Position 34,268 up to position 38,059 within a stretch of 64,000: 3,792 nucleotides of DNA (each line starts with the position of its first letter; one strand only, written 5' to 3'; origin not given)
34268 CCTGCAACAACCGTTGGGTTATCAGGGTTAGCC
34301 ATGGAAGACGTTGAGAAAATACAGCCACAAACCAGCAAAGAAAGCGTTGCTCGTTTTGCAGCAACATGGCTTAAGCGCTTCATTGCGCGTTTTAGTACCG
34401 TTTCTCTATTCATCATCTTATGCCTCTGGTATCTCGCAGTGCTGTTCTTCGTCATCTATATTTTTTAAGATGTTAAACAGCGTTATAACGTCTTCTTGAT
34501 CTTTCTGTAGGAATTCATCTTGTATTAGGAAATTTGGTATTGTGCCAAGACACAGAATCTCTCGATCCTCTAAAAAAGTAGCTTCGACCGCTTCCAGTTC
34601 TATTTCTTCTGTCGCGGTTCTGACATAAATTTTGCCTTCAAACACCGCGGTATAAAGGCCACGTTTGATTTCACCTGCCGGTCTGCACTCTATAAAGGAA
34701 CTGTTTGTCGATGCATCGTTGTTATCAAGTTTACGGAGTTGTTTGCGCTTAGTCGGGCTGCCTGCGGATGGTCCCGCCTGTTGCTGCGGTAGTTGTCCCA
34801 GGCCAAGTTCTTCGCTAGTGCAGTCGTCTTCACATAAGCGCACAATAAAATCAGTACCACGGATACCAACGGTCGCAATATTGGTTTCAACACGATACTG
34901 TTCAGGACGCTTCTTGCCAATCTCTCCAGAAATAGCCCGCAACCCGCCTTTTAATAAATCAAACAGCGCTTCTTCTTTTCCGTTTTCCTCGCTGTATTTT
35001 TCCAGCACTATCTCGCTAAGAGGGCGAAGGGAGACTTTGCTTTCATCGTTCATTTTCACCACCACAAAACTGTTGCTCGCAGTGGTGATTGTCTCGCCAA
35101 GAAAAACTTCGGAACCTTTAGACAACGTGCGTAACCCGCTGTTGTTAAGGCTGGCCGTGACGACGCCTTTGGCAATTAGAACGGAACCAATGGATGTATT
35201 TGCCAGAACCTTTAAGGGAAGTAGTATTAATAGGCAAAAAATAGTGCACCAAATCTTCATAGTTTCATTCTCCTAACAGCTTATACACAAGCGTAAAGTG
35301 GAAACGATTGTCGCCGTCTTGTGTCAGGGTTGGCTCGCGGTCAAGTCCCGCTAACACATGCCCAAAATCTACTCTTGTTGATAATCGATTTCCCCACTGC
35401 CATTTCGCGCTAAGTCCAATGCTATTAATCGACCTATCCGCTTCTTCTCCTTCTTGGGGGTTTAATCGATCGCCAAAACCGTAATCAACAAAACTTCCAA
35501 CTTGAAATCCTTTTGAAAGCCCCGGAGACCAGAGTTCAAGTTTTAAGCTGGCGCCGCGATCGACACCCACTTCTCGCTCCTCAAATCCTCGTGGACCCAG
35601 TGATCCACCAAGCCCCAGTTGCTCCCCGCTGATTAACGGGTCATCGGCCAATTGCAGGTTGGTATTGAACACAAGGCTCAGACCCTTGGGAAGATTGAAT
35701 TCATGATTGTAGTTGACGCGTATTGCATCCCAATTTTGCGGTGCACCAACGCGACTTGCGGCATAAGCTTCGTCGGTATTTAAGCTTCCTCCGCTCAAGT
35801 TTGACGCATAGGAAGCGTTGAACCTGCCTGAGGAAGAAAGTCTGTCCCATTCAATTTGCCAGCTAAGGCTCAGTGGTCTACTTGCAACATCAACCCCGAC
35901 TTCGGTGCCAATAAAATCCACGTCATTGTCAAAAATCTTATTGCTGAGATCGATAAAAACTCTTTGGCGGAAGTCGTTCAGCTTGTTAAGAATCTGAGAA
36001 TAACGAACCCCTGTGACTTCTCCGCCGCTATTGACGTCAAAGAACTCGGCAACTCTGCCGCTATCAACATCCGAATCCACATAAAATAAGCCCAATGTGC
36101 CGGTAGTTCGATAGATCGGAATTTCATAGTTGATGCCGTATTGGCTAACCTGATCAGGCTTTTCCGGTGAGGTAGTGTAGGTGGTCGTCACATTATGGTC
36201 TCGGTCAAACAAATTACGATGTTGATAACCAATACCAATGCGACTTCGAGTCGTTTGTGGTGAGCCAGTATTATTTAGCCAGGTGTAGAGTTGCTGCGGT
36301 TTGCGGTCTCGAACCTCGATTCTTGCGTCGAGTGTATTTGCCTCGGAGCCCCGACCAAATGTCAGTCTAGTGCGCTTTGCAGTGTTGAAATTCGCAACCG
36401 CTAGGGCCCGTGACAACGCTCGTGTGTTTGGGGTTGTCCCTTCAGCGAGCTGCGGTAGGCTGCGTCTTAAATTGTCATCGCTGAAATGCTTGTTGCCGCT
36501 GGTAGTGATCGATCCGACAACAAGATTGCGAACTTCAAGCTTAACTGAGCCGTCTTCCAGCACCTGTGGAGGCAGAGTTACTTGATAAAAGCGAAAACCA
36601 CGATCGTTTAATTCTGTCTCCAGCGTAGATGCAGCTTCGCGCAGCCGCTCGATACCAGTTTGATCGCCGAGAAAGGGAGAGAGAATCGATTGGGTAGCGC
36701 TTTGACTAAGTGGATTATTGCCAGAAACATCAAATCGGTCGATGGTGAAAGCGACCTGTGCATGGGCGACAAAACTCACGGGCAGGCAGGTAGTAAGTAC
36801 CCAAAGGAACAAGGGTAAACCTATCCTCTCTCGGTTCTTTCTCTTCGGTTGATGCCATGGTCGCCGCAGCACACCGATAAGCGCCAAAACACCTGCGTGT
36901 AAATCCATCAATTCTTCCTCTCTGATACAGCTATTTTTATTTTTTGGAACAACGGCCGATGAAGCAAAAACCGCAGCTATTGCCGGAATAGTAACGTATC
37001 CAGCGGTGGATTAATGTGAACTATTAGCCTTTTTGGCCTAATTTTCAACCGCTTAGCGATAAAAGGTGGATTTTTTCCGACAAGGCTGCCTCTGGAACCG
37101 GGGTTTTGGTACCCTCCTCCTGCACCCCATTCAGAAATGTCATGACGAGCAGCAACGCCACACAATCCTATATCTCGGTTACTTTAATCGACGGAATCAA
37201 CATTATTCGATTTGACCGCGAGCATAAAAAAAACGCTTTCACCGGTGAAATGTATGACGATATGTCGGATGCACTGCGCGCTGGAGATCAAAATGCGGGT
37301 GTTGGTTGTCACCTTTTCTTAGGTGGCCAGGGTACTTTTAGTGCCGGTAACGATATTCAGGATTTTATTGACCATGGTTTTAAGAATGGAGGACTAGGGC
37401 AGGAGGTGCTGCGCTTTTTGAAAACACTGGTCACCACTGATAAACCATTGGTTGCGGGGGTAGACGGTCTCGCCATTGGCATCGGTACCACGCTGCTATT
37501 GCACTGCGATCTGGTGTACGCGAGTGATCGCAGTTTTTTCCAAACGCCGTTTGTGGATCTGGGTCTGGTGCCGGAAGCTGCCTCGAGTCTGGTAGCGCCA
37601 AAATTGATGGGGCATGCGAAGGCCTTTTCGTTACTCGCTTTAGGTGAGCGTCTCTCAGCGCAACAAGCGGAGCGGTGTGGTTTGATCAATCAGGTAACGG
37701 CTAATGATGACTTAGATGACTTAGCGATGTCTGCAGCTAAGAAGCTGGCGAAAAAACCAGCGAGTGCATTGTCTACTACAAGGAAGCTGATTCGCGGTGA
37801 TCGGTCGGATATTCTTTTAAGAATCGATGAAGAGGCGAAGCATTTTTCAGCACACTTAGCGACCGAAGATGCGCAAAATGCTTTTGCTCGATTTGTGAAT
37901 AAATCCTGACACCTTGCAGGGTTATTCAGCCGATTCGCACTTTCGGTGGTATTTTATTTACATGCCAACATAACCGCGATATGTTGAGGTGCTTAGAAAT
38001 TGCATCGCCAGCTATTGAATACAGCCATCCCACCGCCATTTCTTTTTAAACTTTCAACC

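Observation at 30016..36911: Three-gene two-partner-secretion locus: tpsB - secreted FecR-domain gene - atypical tpsA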

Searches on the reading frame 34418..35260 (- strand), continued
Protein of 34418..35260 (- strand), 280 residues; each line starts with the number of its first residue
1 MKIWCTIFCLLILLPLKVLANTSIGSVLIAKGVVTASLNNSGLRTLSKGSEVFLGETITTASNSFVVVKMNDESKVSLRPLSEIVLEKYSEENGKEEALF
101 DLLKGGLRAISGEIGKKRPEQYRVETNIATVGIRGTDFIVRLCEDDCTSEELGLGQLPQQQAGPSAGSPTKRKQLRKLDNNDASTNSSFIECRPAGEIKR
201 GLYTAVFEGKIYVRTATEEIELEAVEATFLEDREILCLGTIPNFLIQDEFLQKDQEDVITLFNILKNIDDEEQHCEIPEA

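Call 77: get_annotated_region(hit=H31, flank=12000)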
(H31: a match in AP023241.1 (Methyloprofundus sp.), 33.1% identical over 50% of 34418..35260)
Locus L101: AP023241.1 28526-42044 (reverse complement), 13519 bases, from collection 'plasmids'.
description: MAG: Methyloprofundus sp. INp10_methR40d plasmid pINp10 DNA, complete sequence
organism: Methyloprofundus sp. (NCBI taxid 2020875)
taxonomy: Bacteria; Pseudomonadota; Gammaproteobacteria; Methylococcales; Methylococcaceae; Methyloprofundus; Methyloprofundus sp.
host: -; source: biofilm metagenome,metagenomic assembly,gill tissue of Bathymodiolus japonicus; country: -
typing (MOB-suite, as given by PLSDB): non-mobilizable
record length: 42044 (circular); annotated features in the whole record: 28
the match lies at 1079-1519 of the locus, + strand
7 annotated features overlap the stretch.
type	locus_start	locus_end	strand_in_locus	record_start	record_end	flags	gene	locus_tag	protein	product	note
CDS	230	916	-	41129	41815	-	-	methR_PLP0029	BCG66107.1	CRP/FNR family transcriptional regulator, cyclic AMP receptor protein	-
CDS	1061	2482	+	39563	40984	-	-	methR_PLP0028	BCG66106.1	hypothetical protein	-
CDS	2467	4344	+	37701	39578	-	-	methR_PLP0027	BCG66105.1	adenylate cyclase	-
CDS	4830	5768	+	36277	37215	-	-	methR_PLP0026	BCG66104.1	plasmid replication initiator RepA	-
CDS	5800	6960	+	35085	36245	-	-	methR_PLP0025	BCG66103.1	hypothetical protein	-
CDS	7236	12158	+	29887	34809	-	-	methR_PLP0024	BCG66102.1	hypothetical protein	-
CDS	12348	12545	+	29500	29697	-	-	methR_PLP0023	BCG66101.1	hypothetical protein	-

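Call 78: get_annotated_region(hit=H35, flank=10000)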
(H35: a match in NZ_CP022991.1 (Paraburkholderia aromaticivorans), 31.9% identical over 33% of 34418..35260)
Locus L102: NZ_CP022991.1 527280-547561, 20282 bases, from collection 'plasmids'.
description: Paraburkholderia aromaticivorans strain BN5 plasmid pBN1, complete sequence
organism: Paraburkholderia aromaticivorans (NCBI taxid 2026199)
taxonomy: Bacteria; Pseudomonadota; Betaproteobacteria; Burkholderiales; Burkholderiaceae; Paraburkholderia; Paraburkholderia aromaticivorans
host: -; source: -; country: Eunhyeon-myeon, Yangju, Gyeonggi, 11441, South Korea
typing (MOB-suite, as given by PLSDB): non-mobilizable
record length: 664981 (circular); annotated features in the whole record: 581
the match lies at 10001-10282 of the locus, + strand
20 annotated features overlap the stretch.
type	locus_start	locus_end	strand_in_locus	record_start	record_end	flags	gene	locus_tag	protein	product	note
CDS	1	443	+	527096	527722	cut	-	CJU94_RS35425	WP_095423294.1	DJ-1/PfpI family protein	-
CDS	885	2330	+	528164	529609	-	-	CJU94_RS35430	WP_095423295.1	DEAD/DEAH box helicase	-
CDS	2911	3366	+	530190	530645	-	-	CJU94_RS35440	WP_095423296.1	TIGR02594 family protein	-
CDS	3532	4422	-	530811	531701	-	-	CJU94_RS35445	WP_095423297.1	SDR family oxidoreductase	-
CDS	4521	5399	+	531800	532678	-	-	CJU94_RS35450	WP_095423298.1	helix-turn-helix transcriptional regulator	-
CDS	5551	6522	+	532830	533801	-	-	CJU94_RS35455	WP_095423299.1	AraC family transcriptional regulator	GO:0006355 - regulation of DNA-templated transcription [Evidence IEA]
CDS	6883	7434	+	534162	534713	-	-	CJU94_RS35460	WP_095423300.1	carboxymuconolactone decarboxylase family protein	-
CDS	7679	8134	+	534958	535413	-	-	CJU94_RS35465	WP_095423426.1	RidA family protein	-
CDS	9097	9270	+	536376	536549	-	-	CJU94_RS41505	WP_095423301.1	hypothetical protein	-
CDS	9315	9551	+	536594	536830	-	-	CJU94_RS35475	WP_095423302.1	hypothetical protein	-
CDS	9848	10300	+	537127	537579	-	-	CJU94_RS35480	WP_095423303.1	FecR domain-containing protein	-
CDS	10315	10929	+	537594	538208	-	-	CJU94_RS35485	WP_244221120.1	OmpA family protein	-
CDS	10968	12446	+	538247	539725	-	-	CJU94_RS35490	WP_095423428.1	CHASE2 domain-containing protein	-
CDS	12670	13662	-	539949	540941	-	-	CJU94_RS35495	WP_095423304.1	SDR family NAD(P)-dependent oxidoreductase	-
CDS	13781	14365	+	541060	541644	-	-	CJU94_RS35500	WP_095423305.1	TetR/AcrR family transcriptional regulator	GO:0006355 - regulation of DNA-templated transcription [Evidence IEA]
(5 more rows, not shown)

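Call 88: find_encoding_contigs(protein=P0029, flank=8000, max_places=2)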
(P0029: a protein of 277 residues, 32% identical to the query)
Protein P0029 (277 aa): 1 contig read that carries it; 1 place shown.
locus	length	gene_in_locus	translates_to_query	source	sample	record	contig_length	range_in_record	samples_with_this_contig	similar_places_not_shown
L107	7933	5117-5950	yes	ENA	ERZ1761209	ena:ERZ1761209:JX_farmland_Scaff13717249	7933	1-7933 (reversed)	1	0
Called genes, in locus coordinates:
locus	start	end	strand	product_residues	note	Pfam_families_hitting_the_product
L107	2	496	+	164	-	?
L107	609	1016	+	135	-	PF00903:Glyoxalase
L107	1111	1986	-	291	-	PF18780:HNH_repeat, PF01844:HNH, PF14279:HNH_5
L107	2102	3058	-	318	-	PF00753:Lactamase_B, PF19583:ODP (faint), PF23023:Anti-Pycsar_Apyc1, PF12706:Lactamase_B_2 (faint)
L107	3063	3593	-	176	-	PF00156:Pribosyltran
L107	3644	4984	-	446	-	PF00919:UPF0004, PF04055:Radical_SAM, PF18693:TRAM_2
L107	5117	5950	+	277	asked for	PF04773:FecR (faint)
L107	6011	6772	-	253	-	PF08534:Redoxin (faint), PF00255:GSHPx, PF00578:AhpC-TSA (weak)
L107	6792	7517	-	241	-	PF11859:DUF3379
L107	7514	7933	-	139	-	?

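Call 92: list_cluster_members(proteins=[window:34418-35260:-, window:30016-34416:-, window:35265-36908:-])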
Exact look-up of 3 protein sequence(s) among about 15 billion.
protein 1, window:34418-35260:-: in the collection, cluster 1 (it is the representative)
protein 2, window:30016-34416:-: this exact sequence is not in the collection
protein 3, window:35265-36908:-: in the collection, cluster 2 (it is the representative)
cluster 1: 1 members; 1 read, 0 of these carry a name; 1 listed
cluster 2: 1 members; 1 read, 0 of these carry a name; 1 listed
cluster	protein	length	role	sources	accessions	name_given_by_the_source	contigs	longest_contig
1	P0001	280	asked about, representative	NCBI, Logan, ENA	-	-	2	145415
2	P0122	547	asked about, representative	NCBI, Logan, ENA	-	-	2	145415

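Call 99: search_protein_representatives(alignment_id=A1)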
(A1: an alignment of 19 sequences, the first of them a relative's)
Query: 19 sequences, 284 profile positions. Proteins with E-value up to 0.001 (for the whole library): 30006; up to 1e-10: 15060; up to 1e-30: 1765. The best 150 are listed.
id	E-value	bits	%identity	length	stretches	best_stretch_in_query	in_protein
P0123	3.2e-134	463.1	-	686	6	12-161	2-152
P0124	4.4e-122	423.3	-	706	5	8-160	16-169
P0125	2.4e-107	374.9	-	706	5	10-159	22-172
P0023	4.1e-106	370.9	-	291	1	8-283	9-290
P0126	2.8e-102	358.3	-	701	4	8-155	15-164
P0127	1.1e-100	353.0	-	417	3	8-162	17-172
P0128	9.5e-99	346.7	-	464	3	8-164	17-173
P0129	4.0e-98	344.7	-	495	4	5-163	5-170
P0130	1.1e-97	343.2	-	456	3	1-164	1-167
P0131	1.8e-94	332.7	-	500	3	7-167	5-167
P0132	8.3e-93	327.2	-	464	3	13-154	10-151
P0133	2.2e-92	325.9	-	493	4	12-168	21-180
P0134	2.9e-92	325.4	-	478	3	11-161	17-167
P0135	8.6e-92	323.9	-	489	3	8-162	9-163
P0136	4.5e-90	318.3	-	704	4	25-158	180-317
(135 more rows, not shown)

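Call 102: search_protein_families(library=pfam, proteins=[L012:14221-16488:-, L014:2826-4682:-, L014:4672-5331:-, L022:2731-5241:-, L028:14031-16295:-, L008:7801-9756:+, L101:2467-4344:+], max_evalue=0.0001)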
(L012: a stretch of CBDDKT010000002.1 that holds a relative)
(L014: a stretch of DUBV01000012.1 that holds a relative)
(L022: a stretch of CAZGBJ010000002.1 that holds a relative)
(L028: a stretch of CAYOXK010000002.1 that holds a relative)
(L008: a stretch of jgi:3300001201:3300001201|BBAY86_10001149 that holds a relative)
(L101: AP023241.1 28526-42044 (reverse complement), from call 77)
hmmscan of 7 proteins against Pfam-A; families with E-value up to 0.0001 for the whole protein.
L012:14221-16488:- (755 aa): 2 families
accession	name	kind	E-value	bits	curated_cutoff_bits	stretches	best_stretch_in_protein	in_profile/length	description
PF05226.16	CHASE2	-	3.6e-49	168.1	26.3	1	24-397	12-254/257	CHASE2 domain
PF00211.25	Guanylate_cyc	-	1.1e-20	74.5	21.9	1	496-673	6-178/183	Adenylate and Guanylate cyclase catalytic domain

L014:2826-4682:- (618 aa): 3 families
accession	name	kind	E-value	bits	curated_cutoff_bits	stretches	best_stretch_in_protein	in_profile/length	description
PF00069.31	Pkinase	-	3.1e-54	184.6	31.7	1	346-601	1-254/263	Protein kinase domain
PF07714.23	PK_Tyr_Ser-Thr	-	2.5e-32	112.6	23.1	1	347-598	2-248/258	Protein tyrosine and serine/threonine kinase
PF05226.16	CHASE2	-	4.2e-20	72.8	26.3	1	3-162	113-254/257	CHASE2 domain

L014:4672-5331:- (219 aa): 1 family
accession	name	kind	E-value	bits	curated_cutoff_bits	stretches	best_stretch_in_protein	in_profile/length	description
PF05226.16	CHASE2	-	2.7e-23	83.3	26.3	1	16-198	2-101/257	CHASE2 domain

L022:2731-5241:- (836 aa): 3 families
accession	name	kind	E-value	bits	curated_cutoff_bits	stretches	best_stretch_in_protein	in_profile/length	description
PF00069.31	Pkinase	-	2e-56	191.7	31.7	1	562-816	1-253/263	Protein kinase domain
PF05226.16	CHASE2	-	3.7e-49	168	26.3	1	16-380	2-254/257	CHASE2 domain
PF07714.23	PK_Tyr_Ser-Thr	-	1.1e-34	120.4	23.1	1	563-816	2-250/258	Protein tyrosine and serine/threonine kinase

L028:14031-16295:- (754 aa): 2 families
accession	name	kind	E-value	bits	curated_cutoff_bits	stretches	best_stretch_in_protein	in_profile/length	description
PF05226.16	CHASE2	-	1.6e-48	166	26.3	1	25-396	13-254/257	CHASE2 domain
PF00211.25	Guanylate_cyc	-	1.5e-22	80.6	21.9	1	495-672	6-178/183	Adenylate and Guanylate cyclase catalytic domain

L008:7801-9756:+ (652 aa): 1 family
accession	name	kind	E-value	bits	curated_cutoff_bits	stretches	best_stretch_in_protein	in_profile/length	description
PF05226.16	CHASE2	-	2.7e-53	181.6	26.3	1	18-433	3-256/257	CHASE2 domain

L101:2467-4344:+ (625 aa): 2 families
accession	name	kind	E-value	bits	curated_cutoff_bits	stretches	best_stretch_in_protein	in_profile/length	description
PF05226.16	CHASE2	-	4.8e-40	138.2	26.3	1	25-345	9-254/257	CHASE2 domain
PF00211.25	Guanylate_cyc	-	4.7e-12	46.3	21.9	1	445-613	4-171/183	Adenylate and Guanylate cyclase catalytic domain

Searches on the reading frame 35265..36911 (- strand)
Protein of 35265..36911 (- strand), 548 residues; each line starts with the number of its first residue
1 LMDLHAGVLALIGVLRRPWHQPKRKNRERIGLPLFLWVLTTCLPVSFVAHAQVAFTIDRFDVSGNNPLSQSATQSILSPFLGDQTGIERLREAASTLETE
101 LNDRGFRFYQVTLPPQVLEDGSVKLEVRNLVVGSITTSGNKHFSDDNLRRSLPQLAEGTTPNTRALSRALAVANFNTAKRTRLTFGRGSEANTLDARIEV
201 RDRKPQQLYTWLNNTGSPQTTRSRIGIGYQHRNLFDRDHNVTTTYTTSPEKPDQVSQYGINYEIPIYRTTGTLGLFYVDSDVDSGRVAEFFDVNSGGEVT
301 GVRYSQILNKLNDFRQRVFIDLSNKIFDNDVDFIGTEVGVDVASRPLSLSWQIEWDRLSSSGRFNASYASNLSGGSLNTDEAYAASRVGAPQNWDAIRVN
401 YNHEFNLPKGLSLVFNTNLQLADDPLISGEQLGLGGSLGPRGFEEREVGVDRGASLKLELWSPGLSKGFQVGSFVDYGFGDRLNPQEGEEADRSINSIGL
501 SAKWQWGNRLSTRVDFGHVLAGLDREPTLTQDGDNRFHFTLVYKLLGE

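Call 7: search_protein_families(library=pfam, proteins=[window:35265-36911:-], max_evalue=0.01)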
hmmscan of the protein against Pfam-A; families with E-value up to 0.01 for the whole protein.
window:35265-36911:- (548 aa): 3 families
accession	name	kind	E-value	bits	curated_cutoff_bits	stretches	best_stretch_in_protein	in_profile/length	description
PF03865.19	ShlB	-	1.8e-15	57.6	22.7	1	197-489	6-300/311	Haemolysin secretion/activation protein ShlB/FhaC/HecB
PF08479.16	POTRA_2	-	4.4e-12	46.1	24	1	55-127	1-73/76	POTRA domain, ShlB-type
PF07244.20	POTRA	-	1.4e-07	32.5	21.3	0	131-169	2-39/79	Surface antigen variable number repeat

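Call 8: search_protein_families(library=ncbifam, proteins=[window:35265-36911:-], max_evalue=0.01)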
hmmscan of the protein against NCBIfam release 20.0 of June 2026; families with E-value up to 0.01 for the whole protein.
window:35265-36911:- (548 aa): 1 family
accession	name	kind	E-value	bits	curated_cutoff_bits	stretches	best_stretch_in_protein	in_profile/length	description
TIGR03303.1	OM_YaeT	equivalog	5.3e-05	21.8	297.15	1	55-449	241-633/741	outer membrane protein assembly factor BamA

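Call 41: search_solved_structures(query=window:35265-36911:-, max_evalue=0.01)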
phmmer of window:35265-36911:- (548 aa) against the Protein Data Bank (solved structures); distinct sequences matched with E-value up to 0.01: 2.
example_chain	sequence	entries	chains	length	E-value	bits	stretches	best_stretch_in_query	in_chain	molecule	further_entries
2x8x_X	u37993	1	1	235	0.00034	22.6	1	59-137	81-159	TLR1789 PROTEIN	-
2mhj_A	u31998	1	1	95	0.00042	22.3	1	56-127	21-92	TpsB4 protein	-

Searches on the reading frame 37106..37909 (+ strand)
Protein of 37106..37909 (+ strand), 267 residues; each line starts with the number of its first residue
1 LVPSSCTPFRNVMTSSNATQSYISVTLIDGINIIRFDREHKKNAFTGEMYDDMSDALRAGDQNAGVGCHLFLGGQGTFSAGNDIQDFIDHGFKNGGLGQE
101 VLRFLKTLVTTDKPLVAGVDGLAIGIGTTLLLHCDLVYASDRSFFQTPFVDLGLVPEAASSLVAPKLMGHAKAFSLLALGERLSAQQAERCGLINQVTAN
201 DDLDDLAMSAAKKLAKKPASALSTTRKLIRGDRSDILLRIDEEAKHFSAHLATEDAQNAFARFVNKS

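Call 71: search_protein_families(library=pfam, proteins=[window:37106-37909:+], max_evalue=0.00001)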
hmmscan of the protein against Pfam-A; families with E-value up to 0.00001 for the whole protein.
window:37106-37909:+ (267 aa): 2 families
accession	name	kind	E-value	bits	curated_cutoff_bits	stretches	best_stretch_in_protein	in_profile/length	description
PF00378.25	ECH_1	-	1.3e-42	146.3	27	1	30-266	5-243/251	Enoyl-CoA hydratase/isomerase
PF16113.10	ECH_2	-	8.4e-24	85.1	27.2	1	32-227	2-204/335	Enoyl-CoA hydratase/isomerase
